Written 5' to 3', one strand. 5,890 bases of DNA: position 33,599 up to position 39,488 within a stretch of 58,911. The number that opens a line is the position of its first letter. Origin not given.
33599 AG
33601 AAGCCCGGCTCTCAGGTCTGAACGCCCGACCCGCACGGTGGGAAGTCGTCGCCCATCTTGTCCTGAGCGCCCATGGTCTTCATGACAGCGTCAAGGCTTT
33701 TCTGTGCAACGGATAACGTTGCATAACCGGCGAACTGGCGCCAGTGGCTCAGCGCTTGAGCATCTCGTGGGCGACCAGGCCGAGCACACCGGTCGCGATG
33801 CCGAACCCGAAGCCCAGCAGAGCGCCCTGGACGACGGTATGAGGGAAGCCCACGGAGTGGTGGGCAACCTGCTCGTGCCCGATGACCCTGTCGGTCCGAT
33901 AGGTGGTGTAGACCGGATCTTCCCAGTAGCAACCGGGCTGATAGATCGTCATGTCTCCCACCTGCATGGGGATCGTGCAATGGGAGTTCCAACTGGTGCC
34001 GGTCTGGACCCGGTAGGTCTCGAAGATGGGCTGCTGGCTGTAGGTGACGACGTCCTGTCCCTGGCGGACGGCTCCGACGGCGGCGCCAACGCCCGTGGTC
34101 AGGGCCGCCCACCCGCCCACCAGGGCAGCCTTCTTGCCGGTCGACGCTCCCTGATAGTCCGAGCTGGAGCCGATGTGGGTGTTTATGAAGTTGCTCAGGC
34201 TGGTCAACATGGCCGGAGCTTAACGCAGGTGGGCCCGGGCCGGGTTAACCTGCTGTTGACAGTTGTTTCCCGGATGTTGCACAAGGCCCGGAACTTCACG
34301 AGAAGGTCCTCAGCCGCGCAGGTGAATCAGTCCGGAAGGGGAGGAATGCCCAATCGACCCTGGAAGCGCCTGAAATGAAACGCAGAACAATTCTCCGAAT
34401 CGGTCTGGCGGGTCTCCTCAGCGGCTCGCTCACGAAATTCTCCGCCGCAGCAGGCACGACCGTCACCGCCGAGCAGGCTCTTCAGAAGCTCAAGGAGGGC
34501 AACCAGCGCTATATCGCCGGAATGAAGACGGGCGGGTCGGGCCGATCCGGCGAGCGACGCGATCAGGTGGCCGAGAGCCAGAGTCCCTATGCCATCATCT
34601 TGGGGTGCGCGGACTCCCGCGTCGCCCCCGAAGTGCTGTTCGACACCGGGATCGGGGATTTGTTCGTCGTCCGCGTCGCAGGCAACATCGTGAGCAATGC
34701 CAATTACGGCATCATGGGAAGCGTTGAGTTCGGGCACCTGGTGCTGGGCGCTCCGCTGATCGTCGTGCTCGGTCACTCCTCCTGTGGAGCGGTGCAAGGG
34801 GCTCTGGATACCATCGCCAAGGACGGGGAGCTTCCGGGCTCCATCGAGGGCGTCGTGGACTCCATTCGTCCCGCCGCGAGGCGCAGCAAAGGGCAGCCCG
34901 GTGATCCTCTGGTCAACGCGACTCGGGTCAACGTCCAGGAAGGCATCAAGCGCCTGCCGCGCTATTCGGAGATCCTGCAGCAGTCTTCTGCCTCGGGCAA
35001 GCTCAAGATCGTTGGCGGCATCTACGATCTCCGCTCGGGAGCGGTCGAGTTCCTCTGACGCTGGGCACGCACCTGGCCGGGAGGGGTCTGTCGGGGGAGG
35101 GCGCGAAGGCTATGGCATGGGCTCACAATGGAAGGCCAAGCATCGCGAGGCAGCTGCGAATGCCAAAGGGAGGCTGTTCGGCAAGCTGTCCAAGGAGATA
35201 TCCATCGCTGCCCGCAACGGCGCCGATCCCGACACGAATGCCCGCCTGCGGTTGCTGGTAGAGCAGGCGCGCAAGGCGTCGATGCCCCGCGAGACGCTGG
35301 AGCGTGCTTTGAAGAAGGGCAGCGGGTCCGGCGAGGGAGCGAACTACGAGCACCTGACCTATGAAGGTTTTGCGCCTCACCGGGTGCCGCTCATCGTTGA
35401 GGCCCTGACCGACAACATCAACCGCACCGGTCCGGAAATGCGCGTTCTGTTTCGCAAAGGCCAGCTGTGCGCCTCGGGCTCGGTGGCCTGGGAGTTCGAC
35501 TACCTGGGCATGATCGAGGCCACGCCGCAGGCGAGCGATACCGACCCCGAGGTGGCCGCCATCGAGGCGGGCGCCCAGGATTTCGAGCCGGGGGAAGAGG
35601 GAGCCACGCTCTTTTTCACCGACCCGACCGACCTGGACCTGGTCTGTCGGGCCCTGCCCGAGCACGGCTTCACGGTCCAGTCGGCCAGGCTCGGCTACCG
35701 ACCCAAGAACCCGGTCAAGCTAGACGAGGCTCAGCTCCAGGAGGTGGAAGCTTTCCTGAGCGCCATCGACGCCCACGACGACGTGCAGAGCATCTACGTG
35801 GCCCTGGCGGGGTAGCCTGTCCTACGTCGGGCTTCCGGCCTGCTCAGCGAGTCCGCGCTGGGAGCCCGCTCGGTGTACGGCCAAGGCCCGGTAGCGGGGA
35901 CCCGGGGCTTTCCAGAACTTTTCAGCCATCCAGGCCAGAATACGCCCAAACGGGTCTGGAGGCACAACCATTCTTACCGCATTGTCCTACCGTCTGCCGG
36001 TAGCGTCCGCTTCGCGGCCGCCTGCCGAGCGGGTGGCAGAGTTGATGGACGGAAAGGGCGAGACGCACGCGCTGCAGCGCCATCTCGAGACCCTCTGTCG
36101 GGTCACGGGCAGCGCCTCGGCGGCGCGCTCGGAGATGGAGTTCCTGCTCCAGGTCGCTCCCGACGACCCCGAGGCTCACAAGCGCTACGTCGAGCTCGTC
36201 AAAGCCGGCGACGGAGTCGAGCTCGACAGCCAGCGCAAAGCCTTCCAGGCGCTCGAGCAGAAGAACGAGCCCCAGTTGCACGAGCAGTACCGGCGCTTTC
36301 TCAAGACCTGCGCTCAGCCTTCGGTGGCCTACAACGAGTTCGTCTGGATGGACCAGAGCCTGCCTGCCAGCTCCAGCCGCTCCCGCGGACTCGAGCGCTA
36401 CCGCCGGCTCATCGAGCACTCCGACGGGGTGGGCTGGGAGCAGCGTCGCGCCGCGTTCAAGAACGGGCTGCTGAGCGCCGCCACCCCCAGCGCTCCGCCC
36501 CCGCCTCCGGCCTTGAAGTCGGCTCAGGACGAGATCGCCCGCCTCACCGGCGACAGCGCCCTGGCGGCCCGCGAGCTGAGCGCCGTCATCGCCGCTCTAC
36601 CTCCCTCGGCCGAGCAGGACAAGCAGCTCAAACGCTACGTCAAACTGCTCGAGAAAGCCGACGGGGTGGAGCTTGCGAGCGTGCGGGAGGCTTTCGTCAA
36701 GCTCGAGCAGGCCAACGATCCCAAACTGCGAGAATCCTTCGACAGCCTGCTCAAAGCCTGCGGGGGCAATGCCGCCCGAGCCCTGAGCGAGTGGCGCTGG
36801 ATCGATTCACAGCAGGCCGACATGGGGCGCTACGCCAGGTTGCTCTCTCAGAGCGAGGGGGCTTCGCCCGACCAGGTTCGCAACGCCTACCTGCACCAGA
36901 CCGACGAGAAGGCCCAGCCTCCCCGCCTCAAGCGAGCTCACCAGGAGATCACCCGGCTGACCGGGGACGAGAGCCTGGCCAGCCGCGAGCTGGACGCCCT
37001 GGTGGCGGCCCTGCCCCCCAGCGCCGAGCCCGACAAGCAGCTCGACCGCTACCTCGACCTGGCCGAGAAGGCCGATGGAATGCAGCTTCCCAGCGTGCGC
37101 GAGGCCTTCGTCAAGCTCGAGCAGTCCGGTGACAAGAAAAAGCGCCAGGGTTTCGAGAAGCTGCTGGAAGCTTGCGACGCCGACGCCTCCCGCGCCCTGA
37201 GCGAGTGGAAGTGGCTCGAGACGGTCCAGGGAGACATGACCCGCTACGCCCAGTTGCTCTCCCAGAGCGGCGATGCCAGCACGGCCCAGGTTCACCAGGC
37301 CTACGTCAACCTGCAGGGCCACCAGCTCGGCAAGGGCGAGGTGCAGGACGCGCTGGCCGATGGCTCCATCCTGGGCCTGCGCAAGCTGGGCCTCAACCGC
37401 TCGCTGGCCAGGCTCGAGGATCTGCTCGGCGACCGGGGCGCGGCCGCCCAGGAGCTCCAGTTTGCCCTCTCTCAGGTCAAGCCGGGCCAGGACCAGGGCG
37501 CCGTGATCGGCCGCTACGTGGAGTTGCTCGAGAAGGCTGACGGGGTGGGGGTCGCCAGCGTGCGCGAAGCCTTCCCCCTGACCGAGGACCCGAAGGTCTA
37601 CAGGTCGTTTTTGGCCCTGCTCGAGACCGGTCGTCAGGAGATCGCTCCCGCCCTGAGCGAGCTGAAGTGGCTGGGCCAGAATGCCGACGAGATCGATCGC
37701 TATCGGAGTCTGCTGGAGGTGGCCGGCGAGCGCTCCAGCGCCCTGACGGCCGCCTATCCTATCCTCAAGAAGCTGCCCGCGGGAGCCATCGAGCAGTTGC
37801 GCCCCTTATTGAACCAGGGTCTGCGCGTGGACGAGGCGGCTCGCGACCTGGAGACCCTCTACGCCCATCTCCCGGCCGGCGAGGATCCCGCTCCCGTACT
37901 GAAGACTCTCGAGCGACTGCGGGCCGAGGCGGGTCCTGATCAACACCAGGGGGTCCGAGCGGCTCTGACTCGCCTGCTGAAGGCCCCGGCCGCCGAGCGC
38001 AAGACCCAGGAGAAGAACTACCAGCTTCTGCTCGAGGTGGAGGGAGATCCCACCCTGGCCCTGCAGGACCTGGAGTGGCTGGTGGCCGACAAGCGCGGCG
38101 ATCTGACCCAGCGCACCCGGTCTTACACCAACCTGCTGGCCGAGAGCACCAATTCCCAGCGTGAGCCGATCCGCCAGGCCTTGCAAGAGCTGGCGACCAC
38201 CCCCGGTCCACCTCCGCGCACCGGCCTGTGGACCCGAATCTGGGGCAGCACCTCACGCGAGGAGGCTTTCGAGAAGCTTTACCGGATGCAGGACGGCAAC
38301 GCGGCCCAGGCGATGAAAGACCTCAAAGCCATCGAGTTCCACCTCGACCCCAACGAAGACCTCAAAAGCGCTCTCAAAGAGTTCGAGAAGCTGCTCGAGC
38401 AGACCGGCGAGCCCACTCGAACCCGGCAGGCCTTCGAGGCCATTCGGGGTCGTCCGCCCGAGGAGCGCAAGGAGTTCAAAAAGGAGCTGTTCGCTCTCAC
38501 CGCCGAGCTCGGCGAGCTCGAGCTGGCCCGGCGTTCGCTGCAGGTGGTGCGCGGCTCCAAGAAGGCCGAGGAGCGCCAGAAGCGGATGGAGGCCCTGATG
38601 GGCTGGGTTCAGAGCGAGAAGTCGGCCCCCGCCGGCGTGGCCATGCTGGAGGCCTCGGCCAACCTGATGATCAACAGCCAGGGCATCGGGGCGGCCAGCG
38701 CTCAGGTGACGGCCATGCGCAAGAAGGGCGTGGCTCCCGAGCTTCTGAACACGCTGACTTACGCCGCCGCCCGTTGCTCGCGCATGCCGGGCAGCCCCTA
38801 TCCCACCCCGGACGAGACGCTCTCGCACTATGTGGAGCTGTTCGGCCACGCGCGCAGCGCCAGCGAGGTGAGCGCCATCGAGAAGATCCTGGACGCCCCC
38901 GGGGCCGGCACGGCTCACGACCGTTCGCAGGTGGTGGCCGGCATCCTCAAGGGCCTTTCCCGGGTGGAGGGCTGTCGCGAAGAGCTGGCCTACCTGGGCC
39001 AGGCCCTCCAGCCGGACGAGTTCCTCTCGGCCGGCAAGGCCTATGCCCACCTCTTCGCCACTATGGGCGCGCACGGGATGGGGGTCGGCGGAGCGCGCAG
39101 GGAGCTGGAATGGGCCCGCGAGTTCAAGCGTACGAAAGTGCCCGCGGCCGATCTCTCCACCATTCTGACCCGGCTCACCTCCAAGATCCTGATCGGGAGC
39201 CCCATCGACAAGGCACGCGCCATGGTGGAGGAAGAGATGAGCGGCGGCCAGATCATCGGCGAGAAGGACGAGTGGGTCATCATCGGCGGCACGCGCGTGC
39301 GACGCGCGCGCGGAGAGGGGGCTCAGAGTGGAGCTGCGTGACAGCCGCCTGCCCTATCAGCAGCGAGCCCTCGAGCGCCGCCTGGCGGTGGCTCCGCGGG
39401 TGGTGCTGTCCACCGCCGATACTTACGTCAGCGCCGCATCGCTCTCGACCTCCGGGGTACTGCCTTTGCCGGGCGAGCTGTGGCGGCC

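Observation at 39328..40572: Three tandem, translationally coupled glycine-zipper paralogs downstream of the giant repeat protein; the same fold recurs near other motif-bearing genes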

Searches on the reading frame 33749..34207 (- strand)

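Call 6: search_protein_families(library=pfam, proteins=[window:33749-34207:-], max_evalue=1)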
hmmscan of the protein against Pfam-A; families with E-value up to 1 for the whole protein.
window:33749-34207:- (152 aa): 0 families

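Call 47: search_protein_families(library=ncbifam, proteins=[window:33749-34207:-], max_evalue=1)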
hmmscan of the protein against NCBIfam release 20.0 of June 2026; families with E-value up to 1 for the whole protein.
window:33749-34207:- (152 aa): 1 family
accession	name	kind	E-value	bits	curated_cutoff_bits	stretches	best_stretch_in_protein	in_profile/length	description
NF038224.1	OmpA_like_CmpA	equivalog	0.11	12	300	0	5-49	29-73/233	C-OmpA-like family protein CmpA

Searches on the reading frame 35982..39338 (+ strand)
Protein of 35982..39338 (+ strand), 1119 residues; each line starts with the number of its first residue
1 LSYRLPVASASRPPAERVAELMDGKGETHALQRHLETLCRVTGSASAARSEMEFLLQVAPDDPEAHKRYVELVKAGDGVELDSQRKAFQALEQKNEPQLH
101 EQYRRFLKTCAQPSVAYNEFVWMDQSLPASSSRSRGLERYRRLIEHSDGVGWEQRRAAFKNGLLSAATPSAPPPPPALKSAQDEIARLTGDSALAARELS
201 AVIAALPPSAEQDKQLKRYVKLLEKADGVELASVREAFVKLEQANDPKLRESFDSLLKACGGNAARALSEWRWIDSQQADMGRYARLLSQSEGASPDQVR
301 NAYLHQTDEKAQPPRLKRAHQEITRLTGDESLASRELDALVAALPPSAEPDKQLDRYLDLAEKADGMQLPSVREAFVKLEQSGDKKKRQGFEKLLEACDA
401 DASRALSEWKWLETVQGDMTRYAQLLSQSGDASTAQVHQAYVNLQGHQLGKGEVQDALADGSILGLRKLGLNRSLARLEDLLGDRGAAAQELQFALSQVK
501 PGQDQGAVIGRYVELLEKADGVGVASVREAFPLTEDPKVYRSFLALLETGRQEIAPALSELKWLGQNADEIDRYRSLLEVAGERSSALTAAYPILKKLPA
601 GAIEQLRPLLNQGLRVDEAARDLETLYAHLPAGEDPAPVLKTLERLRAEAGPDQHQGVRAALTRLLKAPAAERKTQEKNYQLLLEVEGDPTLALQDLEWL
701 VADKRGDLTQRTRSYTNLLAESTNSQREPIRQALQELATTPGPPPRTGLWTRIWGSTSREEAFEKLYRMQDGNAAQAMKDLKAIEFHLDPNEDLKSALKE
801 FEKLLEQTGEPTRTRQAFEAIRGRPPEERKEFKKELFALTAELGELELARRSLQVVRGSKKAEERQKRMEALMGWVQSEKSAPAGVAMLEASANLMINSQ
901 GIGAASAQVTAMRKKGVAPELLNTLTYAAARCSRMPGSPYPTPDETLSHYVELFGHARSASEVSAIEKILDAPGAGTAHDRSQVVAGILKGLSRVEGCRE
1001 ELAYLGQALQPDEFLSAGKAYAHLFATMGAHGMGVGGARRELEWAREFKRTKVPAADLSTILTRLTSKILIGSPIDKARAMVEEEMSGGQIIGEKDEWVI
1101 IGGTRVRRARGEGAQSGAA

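Call 6: search_protein_families(library=pfam, proteins=[window:35982-39338:+], max_evalue=1)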
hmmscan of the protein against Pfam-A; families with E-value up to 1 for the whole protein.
window:35982-39338:+ (1119 aa): 5 families
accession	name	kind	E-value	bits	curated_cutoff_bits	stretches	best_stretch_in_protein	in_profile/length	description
PF11221.13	Med21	-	0.071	13.8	37.3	1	157-242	53-128/144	Subunit 21 of Mediator complex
PF19981.4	DUF6417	-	0.19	12.3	28.4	0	25-48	29-52/69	Family of unknown function (DUF6417)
PF10069.14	DICT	-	0.21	12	23.8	0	191-237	36-82/129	Sensory domain in DIguanylate Cyclases and Two-component system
PF07882.17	Fucose_iso_N2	-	0.23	11.5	22.3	1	1026-1090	4-68/180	L-fucose isomerase, second N-terminal domain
PF02630.20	SCO1-SenC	-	0.28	11.6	22.8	0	768-819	46-101/134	SCO1/SenC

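Call 47: search_protein_families(library=ncbifam, proteins=[window:35982-39338:+], max_evalue=1)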
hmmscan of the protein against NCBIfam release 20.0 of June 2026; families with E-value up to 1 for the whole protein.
window:35982-39338:+ (1119 aa): 1 family
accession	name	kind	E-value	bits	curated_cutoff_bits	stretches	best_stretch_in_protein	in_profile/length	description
NF047507.1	TPR_BatC_Lepto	exception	0.44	10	175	0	792-833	110-151/214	TPR repeat-containing protein BatC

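Call 49: find_homologous_proteins(query=window:35982-39338:+, max_evalue=0.001)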
Query window:35982-39338:+ (1119 aa): 4 proteins with E <= 0.001 among 8000 candidates.
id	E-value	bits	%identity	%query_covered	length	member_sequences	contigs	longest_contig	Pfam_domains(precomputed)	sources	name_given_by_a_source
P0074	0.0e+0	2277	95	98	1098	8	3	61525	-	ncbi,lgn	-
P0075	0.0e+0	1566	66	99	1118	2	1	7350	-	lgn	-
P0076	0.0e+0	1513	63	100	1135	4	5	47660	-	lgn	-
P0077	0.0e+0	1493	64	98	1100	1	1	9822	-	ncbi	-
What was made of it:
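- Tried and rejected: The search with the giant found only close orthologs (call 49).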

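Call 74: search_protein_families(library=phrogs, proteins=[window:35982-39338:+], max_evalue=0.1)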
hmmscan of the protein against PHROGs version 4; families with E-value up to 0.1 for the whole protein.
window:35982-39338:+ (1119 aa): 1 family
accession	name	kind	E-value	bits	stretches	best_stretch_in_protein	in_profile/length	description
phrog_21127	-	DNA, RNA and nucleotide metabolism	0.041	14.7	0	388-439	17-68/73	nucleotidyltransferase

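Call 75: search_protein_families(library=padloc, proteins=[window:35982-39338:+], max_evalue=0.1)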
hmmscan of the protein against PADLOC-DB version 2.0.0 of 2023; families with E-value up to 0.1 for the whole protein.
window:35982-39338:+ (1119 aa): 1 family
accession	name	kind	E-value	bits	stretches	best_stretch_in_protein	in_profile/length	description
PDLC03859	LmuB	-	0.031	11.5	0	644-859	356-504/611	-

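Call 82: predict_structure(alignment_id=A6)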
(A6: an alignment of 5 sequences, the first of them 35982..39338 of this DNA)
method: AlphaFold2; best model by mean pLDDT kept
length: 1119 residues; sequences in the alignment: 5
mean_pLDDT: 77.5   pTM: 0.41
mean pLDDT of the five models: 77.5, 76.3, 73.8, 70.5, 68.3
residues with pLDDT >= 90: 31; 70-90: 922; 50-70: 96; < 50: 70
segments of 3 or more residues with pLDDT < 50: 1-10, 164-174, 306-314, 753-755, 1089-1119
pLDDT, mean of each block of 10 residues (from residue 1): 37 73 69 86 85 86 86 89 91 84 88 88 81 84 76 78 41 54 78 76 72 80 74 83 80 84 82 79 76 60 48 56 75 73 70 80 74 84 80 85 86 84 83 79 76 72 73 81 79 82 80 82 79 82 80 76 83 84 74 83 83 83 86 79 82 79 84 85 84 87 77 83 81 78 51 59 83 84 81 80 84 83 83 86 84 82 85 88 88 80 83 83 89 83 85 82 82 77 79 63 77 78 78 76 86 80 84 81 68 36 36 31
secondary structure, 60 per line:
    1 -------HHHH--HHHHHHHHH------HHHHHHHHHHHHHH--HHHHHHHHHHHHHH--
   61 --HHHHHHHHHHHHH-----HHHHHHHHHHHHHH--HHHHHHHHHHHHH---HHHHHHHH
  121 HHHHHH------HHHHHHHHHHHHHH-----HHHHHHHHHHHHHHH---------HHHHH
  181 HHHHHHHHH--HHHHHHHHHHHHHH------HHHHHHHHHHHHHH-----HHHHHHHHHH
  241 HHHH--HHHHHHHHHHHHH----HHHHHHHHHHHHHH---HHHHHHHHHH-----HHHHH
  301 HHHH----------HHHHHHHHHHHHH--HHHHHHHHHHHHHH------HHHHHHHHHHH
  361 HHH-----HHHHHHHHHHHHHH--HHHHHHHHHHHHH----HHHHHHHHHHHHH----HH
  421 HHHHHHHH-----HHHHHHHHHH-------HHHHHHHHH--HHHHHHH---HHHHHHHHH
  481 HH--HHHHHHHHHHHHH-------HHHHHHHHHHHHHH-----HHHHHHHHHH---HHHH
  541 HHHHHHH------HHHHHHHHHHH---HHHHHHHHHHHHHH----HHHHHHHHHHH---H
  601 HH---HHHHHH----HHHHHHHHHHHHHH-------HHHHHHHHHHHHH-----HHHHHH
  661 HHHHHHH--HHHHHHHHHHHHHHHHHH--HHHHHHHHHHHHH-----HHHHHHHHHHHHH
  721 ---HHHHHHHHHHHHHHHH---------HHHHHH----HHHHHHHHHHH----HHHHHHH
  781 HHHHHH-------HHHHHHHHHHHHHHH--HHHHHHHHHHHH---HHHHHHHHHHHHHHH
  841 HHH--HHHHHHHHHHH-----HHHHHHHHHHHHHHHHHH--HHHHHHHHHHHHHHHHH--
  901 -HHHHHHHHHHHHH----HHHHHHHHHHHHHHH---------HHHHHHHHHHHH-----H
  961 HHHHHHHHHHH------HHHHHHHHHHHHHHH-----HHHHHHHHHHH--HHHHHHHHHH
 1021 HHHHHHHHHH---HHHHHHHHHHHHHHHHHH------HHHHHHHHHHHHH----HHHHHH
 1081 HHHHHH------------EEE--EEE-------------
elements in order (helices of 4 or more, strands of 3 or more residues): H8-11 H14-22 H29-42 H45-58 H63-75 H81-94 H97-109 H113-126 H133-146 H152-166 H176-189 H192-205 H212-225 H231-244 H247-259 H264-277 H281-290 H296-304 H315-327 H330-343 H350-363 H369-382 H385-397 H402-414 H419-428 H434-443 H451-459 H462-468 H472-482 H485-497 H505-518 H524-533 H537-547 H554-564 H568-581 H586-596 H606-611 H616-629 H637-649 H655-667 H670-687 H690-702 H708-720 H724-739 H749-754 H759-769 H774-786 H794-808 H811-822 H826-843 H846-856 H862-879 H882-898 H902-914 H919-933 H943-954 H960-971 H978-992 H998-1008 H1011-1030 H1034-1051 H1058-1070 H1075-1086 E1099-1101 E1104-1106
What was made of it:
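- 35982..39341 (+): Gene for the 1119-aa 'giant', a soluble all-alpha solenoid. Gene callers start it at the ATG at 36045, giving 1098 aa. It has ~145-aa internal repeats in the N-terminal half and a conserved ~650-aa C-terminal core. AlphaFold2 predicts ~63 short helices at pLDDT 77.5 (call 82).
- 39249..39311 (+): C-terminal tail motif of the giant, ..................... (residues 1090-1110). It is a low-confidence flexible segment with a short beta-hairpin. The AlphaFold2 model has pLDDT below 50 for residues 1089-1119, with strands at 1099-1101 and 1104-1106 (call 82).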

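Call 84: fold_search(model_id=the predicted structure, library=pdb)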
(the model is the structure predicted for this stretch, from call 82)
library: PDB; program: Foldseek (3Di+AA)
matches with E <= 10: 69; with E <= 0.001: 0
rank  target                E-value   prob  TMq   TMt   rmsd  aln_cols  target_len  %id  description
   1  8ugc_A                3.2e-03  0.47  0.05  0.10  39.4       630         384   12  FD15: Flat repeat helix-turn-helix-turn protein (released 2023-12-27)
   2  5byo_A                8.1e-03  1.00  0.13  0.34  30.8       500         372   13  Computationally designed left-handed alpha/alpha toroid with 12 repeats (released 2015-12-16)
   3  8v2d_J                9.0e-02  1.00  0.15  0.42  13.4       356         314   18  Computational Designed Nanocage O43_129 (released 2024-03-13)
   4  4yxz                  9.3e-02  0.96  0.09  0.25  26.0       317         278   15  Computationally designed left-handed alpha/alpha toroid with 9 repeats (released 2015-12-16)
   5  4osm_B                2.8e-01  0.25  0.09  0.15  36.8       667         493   12  Crystal structure of the S505H mutant of TAL effector dHax3 (released 2014-05-28)
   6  5vj4_B                3.5e-01  0.33  0.07  0.19  19.0       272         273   15  Crystal structure of a putative surface protein encoded by BTA121 (released 2017-11-29)
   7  5cwp                  6.8e-01  0.15  0.05  0.14  23.5       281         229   18  Crystal structure of de novo designed helical repeat protein DHR79 (released 2015-12-16)
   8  8c3w                  7.3e-01  0.96  0.10  0.40  12.4       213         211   19  Crystal structure of a computationally designed heme binding protein, dnHEM1 (released 2023-07-05)
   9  8s6p                  8.5e-01  0.80  0.09  0.34  19.1       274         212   15  Crystal structure of a computationally designed protein bound to a Ru-containing cofactor (released 2025-05-28)
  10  4fp9_B                1.1e+00  0.33  0.07  0.20  13.7       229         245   16  Human MTERF4-NSUN4 protein complex (released 2012-09-12)
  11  4ybq_B                1.2e+00  0.03  0.04  0.08  48.6       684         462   11  Rat GLUT5 with Fv in the outward-open form (released 2015-10-07)
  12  7y47                  1.3e+00  0.04  0.06  0.08  41.1       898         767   10  Crystal structure of bifunctional miltiradiene synthase from selaginella moellendorffii that complexed with GGPP (released 2022-10-26)
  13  9gvf                  1.4e+00  0.77  0.10  0.37  13.1       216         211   18  Crystal structure of a computationally designed protein (released 2025-10-08)
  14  5cwi                  1.4e+00  0.07  0.04  0.13  22.5       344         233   12  Crystal structure of de novo designed helical repeat protein DHR18 (released 2015-12-16)
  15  6msh_f                1.9e+00  0.07  0.09  0.11  31.0       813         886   12  Cryo-EM structures and dynamics of substrate-engaged human 26S proteasome (released 2018-11-21)
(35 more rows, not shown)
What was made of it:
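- The predicted fold is a plain alpha-solenoid (calls 82, 84).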
